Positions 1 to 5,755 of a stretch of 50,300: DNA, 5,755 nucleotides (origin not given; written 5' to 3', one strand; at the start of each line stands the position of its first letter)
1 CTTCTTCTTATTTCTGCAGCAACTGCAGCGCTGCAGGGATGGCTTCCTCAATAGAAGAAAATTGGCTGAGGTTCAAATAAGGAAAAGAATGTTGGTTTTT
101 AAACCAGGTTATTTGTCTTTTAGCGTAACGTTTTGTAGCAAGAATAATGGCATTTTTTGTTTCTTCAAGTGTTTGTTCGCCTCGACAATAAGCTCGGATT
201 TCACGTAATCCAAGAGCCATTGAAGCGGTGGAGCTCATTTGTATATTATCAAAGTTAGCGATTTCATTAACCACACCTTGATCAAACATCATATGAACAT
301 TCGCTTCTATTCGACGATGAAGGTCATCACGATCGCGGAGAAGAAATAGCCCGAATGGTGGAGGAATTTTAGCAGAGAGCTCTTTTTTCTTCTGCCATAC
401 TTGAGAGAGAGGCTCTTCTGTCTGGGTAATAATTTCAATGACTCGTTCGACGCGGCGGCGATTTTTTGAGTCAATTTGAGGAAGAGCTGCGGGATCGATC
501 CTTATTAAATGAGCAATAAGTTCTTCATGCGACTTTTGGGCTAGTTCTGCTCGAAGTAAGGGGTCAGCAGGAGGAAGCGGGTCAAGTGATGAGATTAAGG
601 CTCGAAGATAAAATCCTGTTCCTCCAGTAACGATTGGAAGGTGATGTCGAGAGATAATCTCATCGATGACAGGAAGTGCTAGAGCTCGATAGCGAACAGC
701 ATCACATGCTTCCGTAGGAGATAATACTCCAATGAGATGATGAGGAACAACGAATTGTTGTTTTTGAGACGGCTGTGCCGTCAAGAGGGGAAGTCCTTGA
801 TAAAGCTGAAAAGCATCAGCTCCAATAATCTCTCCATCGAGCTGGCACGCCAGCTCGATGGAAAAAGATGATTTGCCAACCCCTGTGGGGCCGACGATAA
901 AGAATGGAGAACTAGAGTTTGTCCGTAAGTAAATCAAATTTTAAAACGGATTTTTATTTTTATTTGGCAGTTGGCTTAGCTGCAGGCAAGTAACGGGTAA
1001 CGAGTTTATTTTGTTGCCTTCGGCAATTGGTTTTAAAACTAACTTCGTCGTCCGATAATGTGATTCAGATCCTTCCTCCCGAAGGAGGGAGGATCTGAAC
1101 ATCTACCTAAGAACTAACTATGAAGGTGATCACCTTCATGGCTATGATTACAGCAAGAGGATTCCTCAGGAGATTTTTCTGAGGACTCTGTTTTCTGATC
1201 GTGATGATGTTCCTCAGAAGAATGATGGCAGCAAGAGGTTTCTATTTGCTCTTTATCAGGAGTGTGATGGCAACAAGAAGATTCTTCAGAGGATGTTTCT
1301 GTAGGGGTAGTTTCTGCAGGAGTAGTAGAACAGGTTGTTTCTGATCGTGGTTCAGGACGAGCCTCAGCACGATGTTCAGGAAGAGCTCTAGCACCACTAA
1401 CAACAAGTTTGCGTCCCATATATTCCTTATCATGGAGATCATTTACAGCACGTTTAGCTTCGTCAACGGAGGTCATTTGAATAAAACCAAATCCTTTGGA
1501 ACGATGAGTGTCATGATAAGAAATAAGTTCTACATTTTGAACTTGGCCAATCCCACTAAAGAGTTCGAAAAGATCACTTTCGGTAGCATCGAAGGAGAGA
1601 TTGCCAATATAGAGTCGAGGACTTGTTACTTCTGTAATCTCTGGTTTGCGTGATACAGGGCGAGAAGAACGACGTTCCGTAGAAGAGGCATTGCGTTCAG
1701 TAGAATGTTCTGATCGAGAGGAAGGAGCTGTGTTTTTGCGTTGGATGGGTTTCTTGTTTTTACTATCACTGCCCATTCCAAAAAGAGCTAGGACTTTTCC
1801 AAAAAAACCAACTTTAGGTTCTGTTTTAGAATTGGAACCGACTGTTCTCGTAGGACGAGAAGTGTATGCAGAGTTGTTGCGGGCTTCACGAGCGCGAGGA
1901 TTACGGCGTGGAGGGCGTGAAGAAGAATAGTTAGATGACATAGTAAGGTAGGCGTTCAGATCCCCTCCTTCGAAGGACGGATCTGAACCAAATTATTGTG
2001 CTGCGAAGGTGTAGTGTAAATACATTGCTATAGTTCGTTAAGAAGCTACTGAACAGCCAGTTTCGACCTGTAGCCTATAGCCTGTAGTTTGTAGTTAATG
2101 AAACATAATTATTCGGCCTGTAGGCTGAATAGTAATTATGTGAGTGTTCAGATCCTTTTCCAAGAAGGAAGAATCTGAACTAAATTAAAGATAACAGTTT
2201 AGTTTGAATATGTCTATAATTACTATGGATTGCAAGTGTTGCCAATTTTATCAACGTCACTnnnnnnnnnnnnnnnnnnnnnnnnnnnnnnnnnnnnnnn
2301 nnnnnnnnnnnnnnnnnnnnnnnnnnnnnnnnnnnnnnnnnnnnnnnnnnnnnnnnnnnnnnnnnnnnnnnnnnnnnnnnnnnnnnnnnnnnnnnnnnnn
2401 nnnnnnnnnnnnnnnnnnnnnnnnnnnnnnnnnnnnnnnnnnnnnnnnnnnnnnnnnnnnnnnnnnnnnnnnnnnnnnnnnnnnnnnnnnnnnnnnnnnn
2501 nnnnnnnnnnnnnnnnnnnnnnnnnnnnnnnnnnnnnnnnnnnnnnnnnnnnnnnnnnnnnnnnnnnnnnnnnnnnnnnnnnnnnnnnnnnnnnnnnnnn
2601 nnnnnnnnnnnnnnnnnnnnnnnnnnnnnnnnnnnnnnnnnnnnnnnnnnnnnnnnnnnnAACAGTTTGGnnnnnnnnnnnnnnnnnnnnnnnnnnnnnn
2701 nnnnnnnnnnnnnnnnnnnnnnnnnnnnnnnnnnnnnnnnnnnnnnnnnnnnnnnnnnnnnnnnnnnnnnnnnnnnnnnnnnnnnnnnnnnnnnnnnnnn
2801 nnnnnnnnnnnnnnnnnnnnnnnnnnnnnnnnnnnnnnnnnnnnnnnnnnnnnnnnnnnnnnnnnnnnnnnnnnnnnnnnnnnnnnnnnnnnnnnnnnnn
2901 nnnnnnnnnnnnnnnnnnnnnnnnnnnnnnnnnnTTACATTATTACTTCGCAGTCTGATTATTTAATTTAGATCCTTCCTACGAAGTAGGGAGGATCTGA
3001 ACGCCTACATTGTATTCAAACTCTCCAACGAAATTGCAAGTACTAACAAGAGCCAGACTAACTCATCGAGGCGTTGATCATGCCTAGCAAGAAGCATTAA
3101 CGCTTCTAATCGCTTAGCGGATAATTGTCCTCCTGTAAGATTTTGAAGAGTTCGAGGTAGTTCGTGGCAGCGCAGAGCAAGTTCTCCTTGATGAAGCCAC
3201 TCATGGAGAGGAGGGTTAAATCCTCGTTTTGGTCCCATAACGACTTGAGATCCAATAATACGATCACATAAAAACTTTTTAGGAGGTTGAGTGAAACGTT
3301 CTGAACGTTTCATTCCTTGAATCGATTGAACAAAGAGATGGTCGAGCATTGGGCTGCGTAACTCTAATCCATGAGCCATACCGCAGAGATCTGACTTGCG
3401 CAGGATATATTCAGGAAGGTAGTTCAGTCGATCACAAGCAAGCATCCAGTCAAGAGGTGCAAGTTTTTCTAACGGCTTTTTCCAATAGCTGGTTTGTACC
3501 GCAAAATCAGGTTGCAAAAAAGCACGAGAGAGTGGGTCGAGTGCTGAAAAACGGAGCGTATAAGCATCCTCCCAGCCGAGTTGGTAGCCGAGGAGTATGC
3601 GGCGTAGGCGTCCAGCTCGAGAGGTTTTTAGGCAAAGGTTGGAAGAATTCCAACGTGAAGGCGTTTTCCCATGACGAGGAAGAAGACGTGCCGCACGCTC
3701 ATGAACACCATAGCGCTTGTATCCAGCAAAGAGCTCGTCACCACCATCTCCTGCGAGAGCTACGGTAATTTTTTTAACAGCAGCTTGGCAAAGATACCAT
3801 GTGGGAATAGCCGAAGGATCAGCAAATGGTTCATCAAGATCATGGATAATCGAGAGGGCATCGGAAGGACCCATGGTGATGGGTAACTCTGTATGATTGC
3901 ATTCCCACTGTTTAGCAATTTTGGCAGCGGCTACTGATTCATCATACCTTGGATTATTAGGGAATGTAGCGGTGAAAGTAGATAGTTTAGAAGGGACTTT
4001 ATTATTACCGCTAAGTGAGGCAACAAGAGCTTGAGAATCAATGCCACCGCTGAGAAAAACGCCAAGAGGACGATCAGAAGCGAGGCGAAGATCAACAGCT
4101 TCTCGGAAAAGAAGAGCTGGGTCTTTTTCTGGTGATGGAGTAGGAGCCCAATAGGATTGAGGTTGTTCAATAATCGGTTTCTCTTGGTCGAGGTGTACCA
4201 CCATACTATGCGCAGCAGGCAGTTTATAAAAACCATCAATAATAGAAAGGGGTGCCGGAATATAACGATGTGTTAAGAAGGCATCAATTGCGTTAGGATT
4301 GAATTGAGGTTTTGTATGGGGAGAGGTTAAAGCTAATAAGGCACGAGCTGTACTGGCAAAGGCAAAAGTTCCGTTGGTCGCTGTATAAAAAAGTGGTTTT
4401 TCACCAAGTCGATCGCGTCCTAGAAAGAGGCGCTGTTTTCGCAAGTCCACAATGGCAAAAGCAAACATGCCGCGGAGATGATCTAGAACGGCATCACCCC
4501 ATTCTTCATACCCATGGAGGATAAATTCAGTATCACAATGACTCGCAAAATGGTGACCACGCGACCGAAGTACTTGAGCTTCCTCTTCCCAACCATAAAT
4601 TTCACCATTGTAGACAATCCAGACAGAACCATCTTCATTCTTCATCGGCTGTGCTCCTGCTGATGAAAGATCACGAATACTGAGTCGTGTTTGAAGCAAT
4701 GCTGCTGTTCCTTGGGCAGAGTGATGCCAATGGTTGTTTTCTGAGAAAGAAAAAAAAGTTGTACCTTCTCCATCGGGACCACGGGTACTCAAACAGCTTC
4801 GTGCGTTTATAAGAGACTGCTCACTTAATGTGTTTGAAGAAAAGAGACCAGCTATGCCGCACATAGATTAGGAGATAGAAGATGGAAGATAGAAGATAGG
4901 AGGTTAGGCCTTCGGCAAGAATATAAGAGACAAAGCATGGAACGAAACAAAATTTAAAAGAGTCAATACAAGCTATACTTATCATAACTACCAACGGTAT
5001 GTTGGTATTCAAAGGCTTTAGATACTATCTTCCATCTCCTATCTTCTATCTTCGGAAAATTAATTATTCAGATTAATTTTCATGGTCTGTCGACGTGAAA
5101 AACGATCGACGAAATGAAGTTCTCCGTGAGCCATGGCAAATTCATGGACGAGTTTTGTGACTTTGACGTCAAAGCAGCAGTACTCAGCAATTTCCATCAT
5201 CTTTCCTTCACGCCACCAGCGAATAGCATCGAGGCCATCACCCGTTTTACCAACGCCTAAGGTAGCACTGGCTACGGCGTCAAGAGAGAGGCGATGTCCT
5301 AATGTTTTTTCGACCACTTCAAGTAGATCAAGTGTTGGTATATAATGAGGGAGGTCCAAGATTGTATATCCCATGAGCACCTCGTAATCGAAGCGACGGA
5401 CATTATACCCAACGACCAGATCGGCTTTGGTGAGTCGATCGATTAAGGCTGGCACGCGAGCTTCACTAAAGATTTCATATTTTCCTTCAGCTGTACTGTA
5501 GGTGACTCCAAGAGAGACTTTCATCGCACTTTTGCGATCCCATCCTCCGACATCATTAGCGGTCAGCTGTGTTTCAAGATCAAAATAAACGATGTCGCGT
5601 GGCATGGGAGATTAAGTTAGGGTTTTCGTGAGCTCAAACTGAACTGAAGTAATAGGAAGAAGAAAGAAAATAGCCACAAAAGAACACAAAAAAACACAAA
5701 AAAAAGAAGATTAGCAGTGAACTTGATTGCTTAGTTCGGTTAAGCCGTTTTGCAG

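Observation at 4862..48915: Repeat families sit flush against start codons in a fixed sense orientation, giving unrelated genes shared repeat-derived 5' leaders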

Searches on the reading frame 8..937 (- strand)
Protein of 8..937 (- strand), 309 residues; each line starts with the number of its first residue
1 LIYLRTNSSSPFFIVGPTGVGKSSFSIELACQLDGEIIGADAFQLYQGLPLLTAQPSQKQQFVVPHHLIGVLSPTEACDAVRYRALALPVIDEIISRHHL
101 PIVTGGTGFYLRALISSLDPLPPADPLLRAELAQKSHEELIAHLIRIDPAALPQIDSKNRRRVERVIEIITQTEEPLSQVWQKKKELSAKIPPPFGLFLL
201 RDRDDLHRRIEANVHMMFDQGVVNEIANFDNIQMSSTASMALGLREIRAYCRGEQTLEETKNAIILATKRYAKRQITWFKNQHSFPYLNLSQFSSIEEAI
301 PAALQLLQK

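Call 11: search_protein_families(library=pfam, proteins=[window:8-937:-])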
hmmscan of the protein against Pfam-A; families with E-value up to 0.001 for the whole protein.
window:8-937:- (309 aa): 2 families
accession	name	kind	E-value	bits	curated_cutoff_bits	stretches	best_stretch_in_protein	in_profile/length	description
PF01715.23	IPPT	-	7.6e-66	222.7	23.6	1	44-282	1-243/243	IPP transferase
PF01745.22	IPT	-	0.00041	20.3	20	1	13-56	5-48/233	Isopentenyl transferase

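Call 52: find_encoding_contigs(protein=window:8-937:-, flank=10000, max_places=2)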
Protein window:8-937:- (309 aa): 5 contigs read that carry it; 2 places shown.
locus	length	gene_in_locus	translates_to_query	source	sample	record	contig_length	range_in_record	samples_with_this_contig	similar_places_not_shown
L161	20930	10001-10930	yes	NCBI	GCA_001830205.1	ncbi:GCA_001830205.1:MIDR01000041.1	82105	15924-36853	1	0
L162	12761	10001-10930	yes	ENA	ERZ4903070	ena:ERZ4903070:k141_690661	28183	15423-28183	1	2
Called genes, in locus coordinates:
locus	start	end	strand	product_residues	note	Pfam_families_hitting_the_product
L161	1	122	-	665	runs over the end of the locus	PF00501:AMP-binding, PF23562:AMP-binding_C_3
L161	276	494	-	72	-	PF01176:eIF-1a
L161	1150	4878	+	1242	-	-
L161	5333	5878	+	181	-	PF13482:RNase_H_2 (weak), PF10108:DNA_pol_B_exo2 (weak)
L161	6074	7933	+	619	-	PF13522:GATase_6, PF13537:GATase_7, PF00733:Asn_synthase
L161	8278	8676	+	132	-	-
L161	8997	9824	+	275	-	PF00076:RRM_1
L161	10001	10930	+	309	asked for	PF01715:IPPT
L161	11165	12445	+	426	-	PF13167:GTP-bdg_N, PF16360:GTP-bdg_M, PF03193:RsgA_GTPase (faint), PF01926:MMR_HSR1, PF02421:FeoB_N (weak), PF00350:Dynamin_N (faint)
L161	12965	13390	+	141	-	PF14489:QueF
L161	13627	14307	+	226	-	PF06508:QueC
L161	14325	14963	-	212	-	PF14559:TPR_19 (faint), PF13428:TPR_14 (faint)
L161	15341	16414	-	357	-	PF00365:PFK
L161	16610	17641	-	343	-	PF00768:Peptidase_S11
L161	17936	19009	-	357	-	PF01075:Glyco_transf_9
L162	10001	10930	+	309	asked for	PF01715:IPPT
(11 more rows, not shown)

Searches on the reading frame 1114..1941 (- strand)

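Call 11: search_protein_families(library=pfam, proteins=[window:1114-1941:-])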
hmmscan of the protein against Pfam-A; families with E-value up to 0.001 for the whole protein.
window:1114-1941:- (275 aa): 2 families
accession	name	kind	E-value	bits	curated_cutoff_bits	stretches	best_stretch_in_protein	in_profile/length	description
PF00076.28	RRM_1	-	3.4e-20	72.1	20.7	1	110-179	1-69/70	RNA recognition motif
PF13893.12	RRM_5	-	0.0005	20.2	27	1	98-181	16-96/125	RNA recognition motif. (a.k.a. RRM, RBD, or RNP domain)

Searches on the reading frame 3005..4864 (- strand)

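Call 11: search_protein_families(library=pfam, proteins=[window:3005-4864:-])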
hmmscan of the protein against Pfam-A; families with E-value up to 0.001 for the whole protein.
window:3005-4864:- (619 aa): 3 families
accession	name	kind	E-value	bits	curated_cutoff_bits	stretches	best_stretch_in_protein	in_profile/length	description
PF00733.27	Asn_synthase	-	3.4e-60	205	21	1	252-607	5-346/354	Asparagine synthase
PF13537.11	GATase_7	-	1.6e-41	141.6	25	1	59-178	2-123/123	Glutamine amidotransferase domain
PF13522.11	GATase_6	-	1e-38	132.7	27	1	44-171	5-129/130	Glutamine amidotransferase domain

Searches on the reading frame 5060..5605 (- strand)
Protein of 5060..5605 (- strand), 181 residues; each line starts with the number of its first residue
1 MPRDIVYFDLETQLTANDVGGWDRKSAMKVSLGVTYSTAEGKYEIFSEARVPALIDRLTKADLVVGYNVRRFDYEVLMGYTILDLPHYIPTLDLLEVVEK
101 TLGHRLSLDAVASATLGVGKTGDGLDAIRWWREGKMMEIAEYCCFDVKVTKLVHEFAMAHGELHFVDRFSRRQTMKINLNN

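Call 11: search_protein_families(library=pfam, proteins=[window:5060-5605:-])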
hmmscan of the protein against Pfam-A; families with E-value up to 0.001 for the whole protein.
window:5060-5605:- (181 aa): 2 families
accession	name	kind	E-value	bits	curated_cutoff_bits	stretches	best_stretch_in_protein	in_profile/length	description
PF13482.12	RNase_H_2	-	1e-07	32.5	22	1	6-133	1-133/165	RNase_H superfamily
PF10108.15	DNA_pol_B_exo2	-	1.5e-06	28.5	24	1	91-163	105-180/213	Predicted 3'-5' exonuclease related to the exonuclease domain of PolB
